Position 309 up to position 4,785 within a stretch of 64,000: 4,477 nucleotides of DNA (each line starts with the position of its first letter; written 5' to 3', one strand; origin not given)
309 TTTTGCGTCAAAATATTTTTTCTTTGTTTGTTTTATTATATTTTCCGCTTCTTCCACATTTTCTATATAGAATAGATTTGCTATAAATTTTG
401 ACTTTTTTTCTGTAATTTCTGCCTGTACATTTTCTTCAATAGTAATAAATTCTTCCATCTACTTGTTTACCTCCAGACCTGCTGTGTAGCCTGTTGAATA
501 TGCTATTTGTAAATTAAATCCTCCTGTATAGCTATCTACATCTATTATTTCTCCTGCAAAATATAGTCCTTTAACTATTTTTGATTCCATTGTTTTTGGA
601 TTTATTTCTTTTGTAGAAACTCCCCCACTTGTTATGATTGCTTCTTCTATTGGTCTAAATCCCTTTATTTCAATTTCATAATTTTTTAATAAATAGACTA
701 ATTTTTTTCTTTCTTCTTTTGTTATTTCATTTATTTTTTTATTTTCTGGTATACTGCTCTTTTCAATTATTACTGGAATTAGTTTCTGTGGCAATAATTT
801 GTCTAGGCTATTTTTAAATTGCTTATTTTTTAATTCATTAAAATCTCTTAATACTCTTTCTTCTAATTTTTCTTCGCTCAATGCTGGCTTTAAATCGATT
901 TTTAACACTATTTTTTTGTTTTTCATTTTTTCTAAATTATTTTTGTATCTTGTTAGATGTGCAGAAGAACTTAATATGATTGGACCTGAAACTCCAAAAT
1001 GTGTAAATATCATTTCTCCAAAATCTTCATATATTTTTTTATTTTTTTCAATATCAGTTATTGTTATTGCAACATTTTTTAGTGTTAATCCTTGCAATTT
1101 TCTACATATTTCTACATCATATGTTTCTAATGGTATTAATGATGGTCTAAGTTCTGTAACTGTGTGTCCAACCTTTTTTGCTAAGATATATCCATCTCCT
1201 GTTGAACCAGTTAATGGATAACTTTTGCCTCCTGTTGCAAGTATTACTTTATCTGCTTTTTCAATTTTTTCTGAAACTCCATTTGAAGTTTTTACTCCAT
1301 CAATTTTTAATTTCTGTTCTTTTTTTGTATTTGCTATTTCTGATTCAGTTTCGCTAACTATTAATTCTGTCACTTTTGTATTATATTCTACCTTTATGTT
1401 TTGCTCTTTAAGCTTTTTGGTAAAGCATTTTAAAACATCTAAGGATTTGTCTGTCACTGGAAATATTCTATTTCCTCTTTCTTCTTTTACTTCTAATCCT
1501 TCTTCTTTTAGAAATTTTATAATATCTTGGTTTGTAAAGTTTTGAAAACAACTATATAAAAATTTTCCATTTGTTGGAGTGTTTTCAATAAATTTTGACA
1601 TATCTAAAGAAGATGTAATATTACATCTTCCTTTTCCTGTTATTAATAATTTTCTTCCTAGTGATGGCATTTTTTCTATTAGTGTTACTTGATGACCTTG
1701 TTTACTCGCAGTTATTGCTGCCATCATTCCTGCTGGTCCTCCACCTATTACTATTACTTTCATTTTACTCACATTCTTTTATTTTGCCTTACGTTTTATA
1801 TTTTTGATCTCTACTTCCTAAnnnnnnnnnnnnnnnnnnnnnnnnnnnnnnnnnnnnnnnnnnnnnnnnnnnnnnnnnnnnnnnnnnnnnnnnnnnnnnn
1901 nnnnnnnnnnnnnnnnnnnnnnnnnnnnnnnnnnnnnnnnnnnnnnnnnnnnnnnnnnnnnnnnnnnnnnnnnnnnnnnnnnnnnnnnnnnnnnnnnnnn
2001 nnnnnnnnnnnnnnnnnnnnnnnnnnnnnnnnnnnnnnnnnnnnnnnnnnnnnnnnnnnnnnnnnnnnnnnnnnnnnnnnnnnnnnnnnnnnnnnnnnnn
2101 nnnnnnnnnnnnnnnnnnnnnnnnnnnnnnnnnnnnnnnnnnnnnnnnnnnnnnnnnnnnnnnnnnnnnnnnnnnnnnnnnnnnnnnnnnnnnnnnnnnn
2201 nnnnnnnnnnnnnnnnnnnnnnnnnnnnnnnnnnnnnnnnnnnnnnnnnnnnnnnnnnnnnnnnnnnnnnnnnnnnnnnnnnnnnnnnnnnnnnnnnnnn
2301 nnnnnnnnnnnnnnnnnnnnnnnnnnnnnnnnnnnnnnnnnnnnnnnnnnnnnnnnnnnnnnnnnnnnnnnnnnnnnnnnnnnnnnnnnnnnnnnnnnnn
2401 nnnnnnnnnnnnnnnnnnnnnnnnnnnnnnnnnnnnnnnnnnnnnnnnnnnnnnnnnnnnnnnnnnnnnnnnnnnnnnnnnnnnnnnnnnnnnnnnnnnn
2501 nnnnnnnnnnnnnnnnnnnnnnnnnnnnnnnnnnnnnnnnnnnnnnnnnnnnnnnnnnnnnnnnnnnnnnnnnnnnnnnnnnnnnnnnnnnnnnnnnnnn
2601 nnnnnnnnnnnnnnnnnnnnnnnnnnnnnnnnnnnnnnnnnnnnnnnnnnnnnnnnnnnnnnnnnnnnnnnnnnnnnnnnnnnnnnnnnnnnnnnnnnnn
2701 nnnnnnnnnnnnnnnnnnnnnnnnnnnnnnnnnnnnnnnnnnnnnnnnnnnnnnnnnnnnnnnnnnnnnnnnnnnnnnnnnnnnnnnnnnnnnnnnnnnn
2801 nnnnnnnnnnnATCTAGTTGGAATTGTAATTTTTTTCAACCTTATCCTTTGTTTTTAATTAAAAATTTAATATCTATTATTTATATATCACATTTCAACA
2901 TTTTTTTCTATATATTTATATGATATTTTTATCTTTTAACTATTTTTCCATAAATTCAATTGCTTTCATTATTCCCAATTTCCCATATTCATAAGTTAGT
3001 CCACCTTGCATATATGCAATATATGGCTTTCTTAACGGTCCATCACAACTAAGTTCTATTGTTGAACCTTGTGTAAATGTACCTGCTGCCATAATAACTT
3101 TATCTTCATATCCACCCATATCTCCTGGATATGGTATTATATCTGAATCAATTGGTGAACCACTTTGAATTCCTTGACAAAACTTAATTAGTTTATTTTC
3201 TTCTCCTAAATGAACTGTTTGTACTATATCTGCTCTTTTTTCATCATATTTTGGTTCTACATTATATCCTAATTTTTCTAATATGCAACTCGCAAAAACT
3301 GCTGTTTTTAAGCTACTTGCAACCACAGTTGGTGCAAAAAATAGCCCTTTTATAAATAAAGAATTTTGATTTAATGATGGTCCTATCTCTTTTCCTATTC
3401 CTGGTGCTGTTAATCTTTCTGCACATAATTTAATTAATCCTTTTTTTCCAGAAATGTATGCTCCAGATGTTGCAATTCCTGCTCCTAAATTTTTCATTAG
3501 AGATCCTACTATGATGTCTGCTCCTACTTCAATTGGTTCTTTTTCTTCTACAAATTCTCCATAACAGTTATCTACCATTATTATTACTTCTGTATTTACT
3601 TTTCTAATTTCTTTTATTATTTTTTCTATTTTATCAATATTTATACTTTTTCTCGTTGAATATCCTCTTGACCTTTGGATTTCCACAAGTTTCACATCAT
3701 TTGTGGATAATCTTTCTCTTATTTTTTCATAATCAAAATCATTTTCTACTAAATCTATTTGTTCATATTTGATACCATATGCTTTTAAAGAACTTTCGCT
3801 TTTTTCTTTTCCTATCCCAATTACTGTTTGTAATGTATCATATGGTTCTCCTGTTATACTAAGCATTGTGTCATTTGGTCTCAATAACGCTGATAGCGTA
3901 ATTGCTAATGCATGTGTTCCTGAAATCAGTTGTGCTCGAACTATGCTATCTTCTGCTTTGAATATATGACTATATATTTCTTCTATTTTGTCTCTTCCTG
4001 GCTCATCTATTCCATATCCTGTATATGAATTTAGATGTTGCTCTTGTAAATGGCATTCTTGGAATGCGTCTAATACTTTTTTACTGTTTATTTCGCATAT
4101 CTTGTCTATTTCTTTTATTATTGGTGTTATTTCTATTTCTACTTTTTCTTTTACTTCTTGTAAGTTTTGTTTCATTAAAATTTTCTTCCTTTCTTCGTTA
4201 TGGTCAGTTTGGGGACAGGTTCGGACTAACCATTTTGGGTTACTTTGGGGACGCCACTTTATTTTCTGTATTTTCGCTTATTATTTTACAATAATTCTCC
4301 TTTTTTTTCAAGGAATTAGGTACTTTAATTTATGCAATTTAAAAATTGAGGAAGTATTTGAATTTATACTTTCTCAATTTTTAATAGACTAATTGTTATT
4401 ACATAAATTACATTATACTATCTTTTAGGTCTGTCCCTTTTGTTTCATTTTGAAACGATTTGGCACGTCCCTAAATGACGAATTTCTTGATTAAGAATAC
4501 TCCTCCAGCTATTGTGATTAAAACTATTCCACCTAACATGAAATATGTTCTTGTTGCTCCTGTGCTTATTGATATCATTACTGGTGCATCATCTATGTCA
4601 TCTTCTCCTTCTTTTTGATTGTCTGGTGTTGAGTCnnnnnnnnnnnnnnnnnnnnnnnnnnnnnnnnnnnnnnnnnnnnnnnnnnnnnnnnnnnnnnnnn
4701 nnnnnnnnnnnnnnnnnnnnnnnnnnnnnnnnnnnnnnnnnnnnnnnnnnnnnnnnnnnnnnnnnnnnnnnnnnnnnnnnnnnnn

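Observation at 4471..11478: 7-kb thioester-domain adhesin with kb-scale near-identical internal duplications and no LPXTG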

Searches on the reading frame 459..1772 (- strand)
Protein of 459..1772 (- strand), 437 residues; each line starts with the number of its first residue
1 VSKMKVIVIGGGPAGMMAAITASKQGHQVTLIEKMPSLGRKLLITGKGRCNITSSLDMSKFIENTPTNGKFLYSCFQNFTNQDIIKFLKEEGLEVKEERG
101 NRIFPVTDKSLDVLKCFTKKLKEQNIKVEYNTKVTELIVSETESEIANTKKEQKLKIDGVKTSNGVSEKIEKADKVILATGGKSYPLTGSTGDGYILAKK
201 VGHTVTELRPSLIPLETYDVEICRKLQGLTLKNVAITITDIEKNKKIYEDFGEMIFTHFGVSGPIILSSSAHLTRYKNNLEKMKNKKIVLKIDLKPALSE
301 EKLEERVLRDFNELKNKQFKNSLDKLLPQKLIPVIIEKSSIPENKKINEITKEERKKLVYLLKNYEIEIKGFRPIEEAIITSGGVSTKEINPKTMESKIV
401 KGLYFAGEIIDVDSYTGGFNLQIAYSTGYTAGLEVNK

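Call 11: search_protein_families(library=pfam, proteins=[window:459-1772:-], max_evalue=0.001)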
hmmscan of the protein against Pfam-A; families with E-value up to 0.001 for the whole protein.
window:459-1772:- (437 aa): 14 families
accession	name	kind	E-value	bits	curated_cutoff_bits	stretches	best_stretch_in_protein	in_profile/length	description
PF03486.20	HI0933_like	-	1.1e-88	297.2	50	1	5-432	2-242/244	HI0933-like protein Rossmann domain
PF22780.1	HI0933_like_1st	-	7.6e-41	140.1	27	1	209-380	1-165/165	HI0933-like protein barrel and H2TH domain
PF07992.20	Pyr_redox_2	-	2.7e-14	53.7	26.1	2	4-97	1-80/291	Pyridine nucleotide-disulphide oxidoreductase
PF00890.30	FAD_binding_2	-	1.5e-13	51.1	20.4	1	6-40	2-36/414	FAD binding domain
PF12831.13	FAD_oxidored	-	4.7e-12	46.4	27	1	6-149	2-126/416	FAD dependent oxidoreductase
PF01266.30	DAO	-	5.2e-10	39.8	27.9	1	5-39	1-35/353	FAD dependent oxidoreductase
PF01134.28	GIDA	-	1.5e-08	34.6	22.1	1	5-182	1-150/391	Glucose inhibited division protein A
PF00070.33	Pyr_redox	-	2.2e-08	34.9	22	1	5-40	1-36/82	Pyridine nucleotide-disulphide oxidoreductase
PF13450.12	NAD_binding_8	-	8.9e-07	29.5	21.9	1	8-39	1-32/68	NAD(P)-binding Rossmann-like domain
PF01494.25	FAD_binding_3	-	1.8e-06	27.9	22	1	4-37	2-35/349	FAD binding domain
PF01946.23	Thi4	-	4e-05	23.4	26.2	0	3-40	17-55/235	Thi4 family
PF01262.27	AlaDh_PNT_C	-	0.00011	22.1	23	1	3-44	28-69/214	Alanine dehydrogenase/PNT, C-terminal domain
PF13738.12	Pyr_redox_3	-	0.00016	21.4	30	1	7-35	1-30/305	Pyridine nucleotide-disulphide oxidoreductase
PF04820.20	Trp_halogenase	-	0.00037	19.9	21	1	5-34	1-34/458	Tryptophan halogenase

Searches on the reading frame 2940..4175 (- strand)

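Call 11: search_protein_families(library=pfam, proteins=[window:2940-4175:-], max_evalue=0.001)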
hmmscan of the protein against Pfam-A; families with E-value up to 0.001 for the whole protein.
window:2940-4175:- (411 aa): 3 families
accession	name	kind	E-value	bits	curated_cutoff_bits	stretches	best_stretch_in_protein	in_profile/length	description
PF06838.17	Met_gamma_lyase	-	7.8e-169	561.9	24.2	1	6-408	2-403/405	Methionine gamma-lyase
PF01053.26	Cys_Met_Meta_PP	-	3.4e-06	26.3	27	1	47-231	42-201/381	Cys/Met metabolism PLP-dependent enzyme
PF00155.27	Aminotran_1_2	-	6.1e-05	22.8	19.7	0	181-245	166-235/361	Aminotransferase class I and II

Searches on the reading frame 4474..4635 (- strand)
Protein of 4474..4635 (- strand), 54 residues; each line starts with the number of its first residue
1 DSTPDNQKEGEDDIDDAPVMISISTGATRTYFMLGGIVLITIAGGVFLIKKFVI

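Call 13: search_protein_families(library=ncbifam, proteins=[window:4474-4635:-], max_evalue=10)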
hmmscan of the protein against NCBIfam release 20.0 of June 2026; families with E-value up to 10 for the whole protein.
seq(54 aa): 1 family
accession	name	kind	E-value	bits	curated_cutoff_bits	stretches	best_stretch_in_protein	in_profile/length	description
TIGR01167.1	LPXTG_anchor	domain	0.052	14.2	15.9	1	25-51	5-31/34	LPXTG cell wall anchor domain-containing protein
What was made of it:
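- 4474..4584 (-): C-terminal anchor (aa 2299-2335): last β-strand PVMISIS, TG hinge, TM helix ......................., then KKFVI. TIGR01167 scores 14.2 bits, below the 15.9 cut-off (call 13).
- On Sortase substrate (LPXTG-type cell wall sorting signal): TIGR01167 scores 14.2, below 15.9 (call 13).
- TIGR01167 is just below its cut-off, 14.2 against 15.9, and matches from the G onward (call 13).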
